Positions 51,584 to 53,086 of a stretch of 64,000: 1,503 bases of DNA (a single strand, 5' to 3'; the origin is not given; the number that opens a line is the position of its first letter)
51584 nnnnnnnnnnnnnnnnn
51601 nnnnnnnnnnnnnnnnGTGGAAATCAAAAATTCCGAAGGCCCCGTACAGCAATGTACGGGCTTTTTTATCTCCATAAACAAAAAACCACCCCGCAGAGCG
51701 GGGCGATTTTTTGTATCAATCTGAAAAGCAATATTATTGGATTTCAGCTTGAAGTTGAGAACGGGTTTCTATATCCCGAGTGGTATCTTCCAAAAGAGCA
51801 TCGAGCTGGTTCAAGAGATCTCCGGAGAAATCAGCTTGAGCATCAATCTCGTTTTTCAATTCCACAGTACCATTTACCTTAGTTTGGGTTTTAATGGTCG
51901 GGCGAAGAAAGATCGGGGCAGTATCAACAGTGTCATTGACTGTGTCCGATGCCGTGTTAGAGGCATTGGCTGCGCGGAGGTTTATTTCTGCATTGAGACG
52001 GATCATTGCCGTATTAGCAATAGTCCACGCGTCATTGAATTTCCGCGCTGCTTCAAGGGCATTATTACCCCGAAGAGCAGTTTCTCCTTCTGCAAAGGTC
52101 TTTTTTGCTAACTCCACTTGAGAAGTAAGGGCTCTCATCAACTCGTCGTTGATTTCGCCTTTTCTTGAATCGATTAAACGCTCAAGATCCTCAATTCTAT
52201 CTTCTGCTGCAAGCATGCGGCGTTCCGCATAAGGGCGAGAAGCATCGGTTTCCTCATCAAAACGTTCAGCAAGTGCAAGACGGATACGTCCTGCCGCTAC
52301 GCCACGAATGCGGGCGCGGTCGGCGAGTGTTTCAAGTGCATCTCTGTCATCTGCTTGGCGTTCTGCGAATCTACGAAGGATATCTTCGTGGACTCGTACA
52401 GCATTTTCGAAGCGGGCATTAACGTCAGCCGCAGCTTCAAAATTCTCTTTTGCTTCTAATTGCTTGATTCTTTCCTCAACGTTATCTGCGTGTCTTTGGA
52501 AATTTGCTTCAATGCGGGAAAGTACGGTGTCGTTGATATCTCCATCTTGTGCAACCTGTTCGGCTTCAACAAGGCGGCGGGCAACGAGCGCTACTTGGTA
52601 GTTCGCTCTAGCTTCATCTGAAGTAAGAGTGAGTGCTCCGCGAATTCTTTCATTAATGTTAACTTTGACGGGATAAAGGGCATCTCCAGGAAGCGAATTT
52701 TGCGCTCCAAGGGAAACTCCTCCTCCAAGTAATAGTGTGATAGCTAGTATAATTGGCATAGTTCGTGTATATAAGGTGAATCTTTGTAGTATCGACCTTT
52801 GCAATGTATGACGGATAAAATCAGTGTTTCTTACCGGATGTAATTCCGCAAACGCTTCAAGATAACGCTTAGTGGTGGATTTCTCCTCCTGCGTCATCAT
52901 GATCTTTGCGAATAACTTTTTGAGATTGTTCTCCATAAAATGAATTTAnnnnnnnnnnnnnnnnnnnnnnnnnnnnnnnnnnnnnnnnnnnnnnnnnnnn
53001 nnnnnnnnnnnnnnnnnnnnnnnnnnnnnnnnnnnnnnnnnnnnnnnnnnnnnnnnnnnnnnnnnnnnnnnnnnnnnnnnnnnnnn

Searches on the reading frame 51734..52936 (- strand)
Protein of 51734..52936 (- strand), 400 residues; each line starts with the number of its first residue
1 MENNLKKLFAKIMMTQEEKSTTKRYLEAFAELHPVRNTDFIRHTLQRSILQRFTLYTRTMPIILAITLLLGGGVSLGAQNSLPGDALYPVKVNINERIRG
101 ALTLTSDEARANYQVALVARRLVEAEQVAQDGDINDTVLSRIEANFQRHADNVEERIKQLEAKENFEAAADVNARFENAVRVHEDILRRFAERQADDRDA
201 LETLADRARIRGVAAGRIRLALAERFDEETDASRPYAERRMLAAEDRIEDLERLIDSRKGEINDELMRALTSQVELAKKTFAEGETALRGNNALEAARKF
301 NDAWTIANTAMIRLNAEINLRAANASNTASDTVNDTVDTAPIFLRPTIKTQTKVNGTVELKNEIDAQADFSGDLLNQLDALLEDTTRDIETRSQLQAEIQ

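Call 3: search_protein_families(library=pfam, proteins=[window:51734-52936:-], max_evalue=0.1)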
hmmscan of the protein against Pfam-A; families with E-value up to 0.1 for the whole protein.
window:51734-52936:- (400 aa): 2 families
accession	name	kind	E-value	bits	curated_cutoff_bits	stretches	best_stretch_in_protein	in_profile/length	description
PF18915.5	DUF5667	-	2.9e-09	37.7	27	1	81-175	2-95/99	Domain of unknown function (DUF5667)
PF08900.16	AcaB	-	0.021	15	27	1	221-278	44-100/215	Transcriptional regulator AcaB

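Call 4: search_protein_families(library=ncbifam, proteins=[window:51734-52936:-], max_evalue=0.1)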
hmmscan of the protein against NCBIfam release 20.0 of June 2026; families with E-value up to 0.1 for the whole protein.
window:51734-52936:- (400 aa): 1 family
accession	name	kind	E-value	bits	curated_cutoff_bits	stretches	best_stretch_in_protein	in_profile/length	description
TIGR03761.1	ICE_PFL4669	equivalog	0.0031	17.1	110.7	1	210-279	31-99/216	PFL_4669 family integrating conjugative element protein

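Call 9: find_homologous_proteins(query=window:51734-52936:-)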
Query window:51734-52936:- (400 aa): 15 proteins with E <= 0.001 among 8000 candidates.
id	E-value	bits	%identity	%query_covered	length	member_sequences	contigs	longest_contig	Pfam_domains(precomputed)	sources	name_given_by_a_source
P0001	3.8e-246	834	100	100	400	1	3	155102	PF18915.6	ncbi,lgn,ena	ncbi:MAG: DUF5667 domain-containing protein [Patescibacteria group bacterium]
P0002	6.1e-36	143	39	45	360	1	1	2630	PF18915.6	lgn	-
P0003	9.3e-34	136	36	67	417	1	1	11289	PF18915.6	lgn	-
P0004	1.6e-32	132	36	62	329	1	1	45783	PF18915.6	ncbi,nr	ncbi:MAG: DUF5667 domain-containing protein [bacterium]|nr:DUF5667 domain-containing protein [bacter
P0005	8.2e-30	123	43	45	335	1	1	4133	PF18915.6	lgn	-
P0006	1.2e-29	122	38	50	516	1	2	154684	PF18915.6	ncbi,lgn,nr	ncbi:MAG: DUF5667 domain-containing protein [Patescibacteria group bacterium]|nr:DUF5667 domain-cont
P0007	1.2e-29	122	35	60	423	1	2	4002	PF18915.6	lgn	-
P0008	1.4e-29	122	32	79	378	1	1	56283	PF18915.6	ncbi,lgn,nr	ncbi:MAG: hypothetical protein HYS89_01035 [Candidatus Colwellbacteria bacterium]|nr:hypothetical pr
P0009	2.9e-23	101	35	65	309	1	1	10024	PF18915.6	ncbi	-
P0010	6.0e-18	84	33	45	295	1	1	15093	PF18915.6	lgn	-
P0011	6.1e-6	44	42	21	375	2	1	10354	PF18914.7,PF18915.6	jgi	jgi:hypothetical protein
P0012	8.2e-6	44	42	21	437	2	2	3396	PF18914.7,PF18915.6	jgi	jgi:hypothetical protein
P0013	7.0e-5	41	39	23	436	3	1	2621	PF18914.7,PF18915.6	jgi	jgi:hypothetical protein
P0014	1.6e-4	40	35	32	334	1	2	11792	PF18915.6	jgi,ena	-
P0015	1.8e-4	39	43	21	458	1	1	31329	PF18914.7,PF18915.6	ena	-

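Call 16: find_encoding_contigs(protein=P0004, flank=8000, max_places=3)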
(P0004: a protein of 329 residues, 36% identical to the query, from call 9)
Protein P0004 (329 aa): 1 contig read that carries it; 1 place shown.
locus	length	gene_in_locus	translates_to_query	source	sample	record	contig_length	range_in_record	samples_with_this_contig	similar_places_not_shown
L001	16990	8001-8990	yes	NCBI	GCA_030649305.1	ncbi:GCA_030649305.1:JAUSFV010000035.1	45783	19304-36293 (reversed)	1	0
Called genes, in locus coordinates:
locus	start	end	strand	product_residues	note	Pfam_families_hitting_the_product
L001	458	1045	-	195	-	PF00578:AhpC-TSA, PF08534:Redoxin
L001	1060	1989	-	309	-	-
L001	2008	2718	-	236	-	PF05995:CDO_I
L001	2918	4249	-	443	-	PF01266:DAO, PF06039:Mqo, PF13738:Pyr_redox_3 (faint)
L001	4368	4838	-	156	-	-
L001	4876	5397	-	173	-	PF04239:DUF421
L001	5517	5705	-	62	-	-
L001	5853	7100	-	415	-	PF01471:PG_binding_1, PF16656:Pur_ac_phosph_N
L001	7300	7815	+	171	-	PF04542:Sigma70_r2, PF08281:Sigma70_r4_2, PF04545:Sigma70_r4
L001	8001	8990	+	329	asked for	PF18915:DUF5667 (weak)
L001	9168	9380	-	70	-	-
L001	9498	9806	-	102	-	-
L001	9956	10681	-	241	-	-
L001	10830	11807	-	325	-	-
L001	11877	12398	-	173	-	-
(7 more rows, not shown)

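Call 17: find_encoding_contigs(protein=P0006, flank=8000, max_places=3)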
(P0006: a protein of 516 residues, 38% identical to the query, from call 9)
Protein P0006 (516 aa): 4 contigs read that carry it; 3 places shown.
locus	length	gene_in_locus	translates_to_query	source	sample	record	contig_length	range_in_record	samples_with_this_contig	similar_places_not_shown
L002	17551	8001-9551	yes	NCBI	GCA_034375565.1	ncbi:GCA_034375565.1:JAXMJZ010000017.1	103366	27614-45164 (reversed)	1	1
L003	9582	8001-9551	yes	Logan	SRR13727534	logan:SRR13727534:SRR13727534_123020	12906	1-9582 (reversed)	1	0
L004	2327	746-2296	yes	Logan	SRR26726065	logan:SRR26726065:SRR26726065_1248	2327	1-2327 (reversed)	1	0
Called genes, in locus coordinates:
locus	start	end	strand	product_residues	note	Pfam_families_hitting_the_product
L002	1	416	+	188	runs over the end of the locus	-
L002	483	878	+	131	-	PF01641:SelR, PF24046:At4g08330 (faint)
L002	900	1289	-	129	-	-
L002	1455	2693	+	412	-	PF08323:Glyco_transf_5, PF13439:Glyco_transf_4, PF13579:Glyco_trans_4_4, PF20706:GT4-conflict, PF00534:Glycos_transf_1, PF13692:Glyco_trans_1_4, PF13524:Glyco_trans_1_2, PF00982:Glyco_transf_20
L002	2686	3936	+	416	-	PF03065:Glyco_hydro_57, PF01522:Polysacc_deac_1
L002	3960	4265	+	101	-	-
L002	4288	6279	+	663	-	PF00723:Glyco_hydro_15, PF22422:MGH1-like_GH (faint)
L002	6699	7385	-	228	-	PF00702:Hydrolase, PF12710:HAD, PF13419:HAD_2 (weak), PF08282:Hydrolase_3 (weak)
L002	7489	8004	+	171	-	PF04542:Sigma70_r2, PF08281:Sigma70_r4_2, PF04545:Sigma70_r4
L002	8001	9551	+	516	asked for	PF18915:DUF5667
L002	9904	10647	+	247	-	PF10648:Gmad2, PF27854:Heavy_Cys_CGP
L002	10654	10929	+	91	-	-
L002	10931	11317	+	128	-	-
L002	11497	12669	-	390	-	PF07690:MFS_1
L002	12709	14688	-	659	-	PF00753:Lactamase_B, PF12706:Lactamase_B_2, PF23023:Anti-Pycsar_Apyc1 (faint), PF22505:RNase_J_b_CASP, PF17770:RNase_J_C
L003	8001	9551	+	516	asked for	PF18915:DUF5667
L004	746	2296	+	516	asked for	PF18915:DUF5667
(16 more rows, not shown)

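Call 18: find_encoding_contigs(protein=P0008, flank=8000, max_places=3)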
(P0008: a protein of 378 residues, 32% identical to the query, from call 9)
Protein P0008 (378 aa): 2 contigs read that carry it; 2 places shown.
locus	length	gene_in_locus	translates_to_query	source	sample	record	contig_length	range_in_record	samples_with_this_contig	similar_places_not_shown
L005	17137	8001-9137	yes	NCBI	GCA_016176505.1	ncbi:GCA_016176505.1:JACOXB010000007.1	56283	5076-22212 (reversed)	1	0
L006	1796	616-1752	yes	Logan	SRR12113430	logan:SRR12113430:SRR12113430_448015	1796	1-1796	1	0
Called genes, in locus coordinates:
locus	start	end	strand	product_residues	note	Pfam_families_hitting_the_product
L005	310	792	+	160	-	PF00313:CSD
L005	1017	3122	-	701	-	PF17191:RecG_wedge, PF01336:tRNA_anti-codon, PF04851:ResIII, PF00270:DEAD, PF00271:Helicase_C, PF22590:Cas3-like_C_2 (weak), PF19833:RecG_dom3_C (weak)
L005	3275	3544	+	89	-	-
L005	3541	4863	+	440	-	PF25052:AtDEF-like (faint)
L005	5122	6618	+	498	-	PF01743:PolyA_pol, PF12627:PolyA_pol_RNAbd, PF01966:HD, PF13735:tRNA_NucTran2_2 (weak)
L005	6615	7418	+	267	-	PF01177:Asp_Glu_race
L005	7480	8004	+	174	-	PF04542:Sigma70_r2, PF08281:Sigma70_r4_2, PF04545:Sigma70_r4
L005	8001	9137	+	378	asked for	PF18915:DUF5667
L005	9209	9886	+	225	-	PF20143:NAD_kinase_C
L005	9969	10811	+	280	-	PF01186:Lysyl_oxidase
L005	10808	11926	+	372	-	PF07995:GSDH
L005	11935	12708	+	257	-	PF13739:PdaC, PF11738:DUF3298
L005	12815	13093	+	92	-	-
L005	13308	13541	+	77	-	PF00293:NUDIX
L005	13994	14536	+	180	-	-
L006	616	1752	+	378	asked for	PF18915:DUF5667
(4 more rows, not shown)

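Call 24: find_related_loci(query=A1, collection=genome_contigs, flank=10000)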
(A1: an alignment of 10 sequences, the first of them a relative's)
Query A1 (400 aa) in genome_contigs; peptide patterns used: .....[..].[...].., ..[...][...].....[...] (x = any residue, [..] = any of these).
328 stretches matched a pattern; 269 encode a relative of the query (tblastn E <= 1e-3); the best 80 are kept; 79 distinct loci.
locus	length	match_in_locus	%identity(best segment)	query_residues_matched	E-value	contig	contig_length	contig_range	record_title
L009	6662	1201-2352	33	11-376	1e-45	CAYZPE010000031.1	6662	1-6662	MAG TPA_asm: uncultured Candidatus Saccharibacteria bacterium isolate SRP128246_co1_519 genome assembly, contig: NODE_31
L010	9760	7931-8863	35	14-321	1e-49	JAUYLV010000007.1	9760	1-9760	MAG: bacterium isolate C24_metabat.bin.54 C24_k141_717581, whole genome shotgun sequence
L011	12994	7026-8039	35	1-331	8e-46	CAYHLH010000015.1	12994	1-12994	MAG TPA_asm: uncultured Candidatus Saccharibacteria bacterium isolate ERP119705_co13_68 genome assembly, contig: NODE_60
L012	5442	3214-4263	35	1-342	2e-44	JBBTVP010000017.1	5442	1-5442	MAG: Patescibacteria group bacterium isolate H51-bin047_1 H51_bin047_1_000000000017, whole genome shotgun sequence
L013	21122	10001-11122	32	1-360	2e-44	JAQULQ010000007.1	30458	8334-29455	MAG: Candidatus Colwellbacteria bacterium isolate STD1_134 NODE_3048_length_30458_cov_3.257360_Sandtown_D1, whole genome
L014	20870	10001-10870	36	11-306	6e-44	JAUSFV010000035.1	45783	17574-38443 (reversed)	MAG: bacterium isolate E14_maxbin.402 E14_k141_1526003, whole genome shotgun sequence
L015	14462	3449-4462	31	1-320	2e-42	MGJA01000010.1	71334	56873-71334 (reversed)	MAG: Candidatus Yanofskybacteria bacterium RIFCSPHIGHO2_01_FULL_41_21 rifcsphigho2_01_scaffold_3494, whole genome shotgu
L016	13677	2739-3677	33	6-317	3e-42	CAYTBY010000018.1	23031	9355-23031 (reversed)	MAG TPA_asm: uncultured Candidatus Saccharibacteria bacterium isolate SRP178908_co1_2 genome assembly, contig: NODE_1376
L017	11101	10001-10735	37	1-246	4e-40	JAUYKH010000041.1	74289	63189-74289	MAG: bacterium isolate C24_metabat.bin.187 C24_k141_416537, whole genome shotgun sequence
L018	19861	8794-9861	33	1-365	4e-39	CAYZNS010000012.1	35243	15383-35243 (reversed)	MAG TPA_asm: uncultured Candidatus Saccharibacteria bacterium isolate binchicken_co21_230 genome assembly, contig: NODE_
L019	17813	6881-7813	33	11-320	4e-39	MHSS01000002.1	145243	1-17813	MAG: Candidatus Terrybacteria bacterium RIFCSPHIGHO2_01_FULL_48_17 rifcsphigho2_01_scaffold_106, whole genome shotgun se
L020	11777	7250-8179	34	1-307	1e-38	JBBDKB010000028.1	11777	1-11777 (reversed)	MAG: Candidatus Paceibacterota bacterium isolate LejiaA_45_34 Lejia_A_7660_length_11777_cov_21, whole genome shotgun seq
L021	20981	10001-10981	30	12-320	6e-38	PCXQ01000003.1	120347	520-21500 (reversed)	MAG: Candidatus Yanofskybacteria bacterium CG10_big_fil_rev_8_21_14_0_10_36_16 CG10_8_21_14_0.10_scaffold_48_c, whole ge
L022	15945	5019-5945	35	18-317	1e-37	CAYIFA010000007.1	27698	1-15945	MAG TPA_asm: uncultured Candidatus Saccharibacteria bacterium isolate ERP119705_co1_703 genome assembly, contig: NODE_16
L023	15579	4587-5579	33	1-316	2e-37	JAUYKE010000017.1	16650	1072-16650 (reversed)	MAG: Candidatus Colwellbacteria bacterium isolate C24_metabat.bin.18 C24_k141_362905, whole genome shotgun sequence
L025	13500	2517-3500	36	12-321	8e-37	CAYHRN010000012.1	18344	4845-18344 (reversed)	MAG TPA_asm: uncultured Gammaproteobacteria bacterium isolate ERP119705_co15_249 genome assembly, contig: NODE_3021_leng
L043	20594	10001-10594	38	14-212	2e-29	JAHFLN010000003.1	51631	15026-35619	MAG: Candidatus Harrisonbacteria bacterium isolate nzgw434 NODE_341_length_51632_cov_4.020306, whole genome shotgun sequ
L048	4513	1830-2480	33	41-257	2e-28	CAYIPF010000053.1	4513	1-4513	MAG TPA_asm: uncultured Candidatus Saccharibacteria bacterium isolate ERP119705_co25_9 genome assembly, contig: NODE_274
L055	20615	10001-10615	32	3-198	1e-27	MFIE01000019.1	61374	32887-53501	MAG: Candidatus Giovannonibacteria bacterium RIFCSPLOWO2_01_FULL_46_13 rifcsplowo2_01_scaffold_439, whole genome shotgun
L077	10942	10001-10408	39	51-187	4e-25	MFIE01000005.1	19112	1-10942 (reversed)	MAG: Candidatus Giovannonibacteria bacterium RIFCSPLOWO2_01_FULL_46_13 rifcsplowo2_01_scaffold_11820, whole genome shotg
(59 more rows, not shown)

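Call 47: search_protein_families(library=pfam, proteins=[L048:3033-4004:+, L043:8584-9330:-, L025:165-1580:-], max_evalue=0.01)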
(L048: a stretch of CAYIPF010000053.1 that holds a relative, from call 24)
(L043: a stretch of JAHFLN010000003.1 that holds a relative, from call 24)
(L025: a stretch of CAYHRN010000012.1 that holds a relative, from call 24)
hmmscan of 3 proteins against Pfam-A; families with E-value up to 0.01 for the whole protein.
L048:3033-4004:+ (323 aa): 2 families
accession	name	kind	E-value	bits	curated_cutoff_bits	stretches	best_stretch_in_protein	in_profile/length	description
PF18914.6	DUF5666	-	3.6e-08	34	27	1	166-235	2-60/60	Domain of unknown function (DUF5666)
PF17433.7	Glyco_hydro_49N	-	0.0035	17.5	21.3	0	53-107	46-100/188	Glycosyl hydrolase family 49 N-terminal Ig-like domain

L043:8584-9330:- (248 aa): 1 family
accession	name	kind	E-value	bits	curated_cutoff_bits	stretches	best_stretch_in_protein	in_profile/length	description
PF18914.6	DUF5666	-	0.0068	17.1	27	0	182-241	9-59/60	Domain of unknown function (DUF5666)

L025:165-1580:- (471 aa): 6 families
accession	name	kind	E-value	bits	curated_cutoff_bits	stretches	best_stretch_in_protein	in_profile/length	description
PF16656.11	Pur_ac_phosph_N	-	1.2e-17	64.6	30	3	185-252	9-82/93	Purple acid Phosphatase, N-terminal domain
PF00041.27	fn3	-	8.4e-13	48.8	25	3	284-365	9-82/84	Fibronectin type III domain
PF17425.8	Arylsulfotran_N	-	1.1e-07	32.2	24.2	0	389-461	9-79/88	Arylsulfotransferase Ig-like domain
PF25059.1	FN3_DSCAM-DSCAML_C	-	1.5e-05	25.7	39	0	423-468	37-80/89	DSCAM/DSCAML C-terminal Fn3-like domain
PF01108.23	Tissue_fac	-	6.7e-05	23.1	27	0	181-257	28-105/107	Tissue factor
PF16655.11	PhoD_N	-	0.00052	20.9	30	0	190-252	17-80/90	PhoD-like phosphatase, N-terminal domain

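Call 50: search_protein_families(library=pfam, alignment_id=A3, max_evalue=0.001)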
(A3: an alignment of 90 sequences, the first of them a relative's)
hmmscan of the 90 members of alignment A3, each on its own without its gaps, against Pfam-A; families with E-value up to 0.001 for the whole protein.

A. member 1, L001:5853-7100:- (415 aa): 3 families
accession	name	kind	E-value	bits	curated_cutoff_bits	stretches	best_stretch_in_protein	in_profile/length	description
PF16656.11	Pur_ac_phosph_N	-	1.8e-14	54.5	30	2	227-313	5-93/93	Purple acid Phosphatase, N-terminal domain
PF01471.23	PG_binding_1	-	2e-13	50.7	23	1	82-140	1-57/57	Putative peptidoglycan binding domain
PF16888.10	YwqH-like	-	0.00073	20.2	33.7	0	33-72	9-44/123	YwqH-like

B. families by the number of members that match (of 90 scanned): 115 families (the first 25 are shown)
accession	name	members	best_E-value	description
PF01471.23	PG_binding_1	3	2e-13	Putative peptidoglycan binding domain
PF18914.6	DUF5666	3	1.2e-09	Domain of unknown function (DUF5666)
PF04402.19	SIMPL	2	2.9e-50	Protein of unknown function (DUF541)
PF01544.23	CorA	2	3e-44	CorA-like Mg2+ transporter protein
PF13365.12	Trypsin_2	2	2.8e-32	Trypsin-like peptidase domain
PF16656.11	Pur_ac_phosph_N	2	1.2e-17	Purple acid Phosphatase, N-terminal domain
PF00089.32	Trypsin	2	2.9e-15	Trypsin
PF03602.21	Cons_hypoth95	2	8.3e-07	Conserved hypothetical protein 95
PF05175.20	MTS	2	8e-05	Methyltransferase small domain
PF00476.26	DNA_pol_A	1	1.8e-150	DNA polymerase family A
PF00344.25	SecY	1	1.4e-104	SecY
PF04332.21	DUF475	1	2e-88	Protein of unknown function (DUF475)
PF00933.27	Glyco_hydro_3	1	2.7e-76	Glycosyl hydrolase family 3 N terminal domain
PF02673.24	BacA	1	3.2e-67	Bacitracin resistance protein BacA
PF08323.17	Glyco_transf_5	1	5.8e-67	Starch synthase catalytic domain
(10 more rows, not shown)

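Call 61: predict_structure(alignment_id=A1)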
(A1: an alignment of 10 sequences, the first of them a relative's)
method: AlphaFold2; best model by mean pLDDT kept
length: 400 residues; sequences in the alignment: 10
mean_pLDDT: 60.7   pTM: 0.48
mean pLDDT of the five models: 60.7, 60.0, 56.9, 55.9, 55.8
residues with pLDDT >= 90: 37; 70-90: 138; 50-70: 69; < 50: 156
segments of 3 or more residues with pLDDT < 50: 32-105, 322-400
pLDDT, mean of each block of 10 residues (from residue 1): 55 59 62 43 36 30 36 30 32 42 49 62 57 64 77 83 85 84 78 74 83 84 80 83 92 86 83 94 95 89 88 73 42 33 29 29 27 36 35 32
secondary structure, 60 per line:
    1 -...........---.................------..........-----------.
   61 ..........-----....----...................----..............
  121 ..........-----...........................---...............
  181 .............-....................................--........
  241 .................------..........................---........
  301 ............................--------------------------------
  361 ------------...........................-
elements in order: H2-12 H16-32 H39-48 H60-70 H76-79 H84-102 H107-130 H136-162 H166-193 H195-230 H233-257 H264-289 H293-328 H373-399
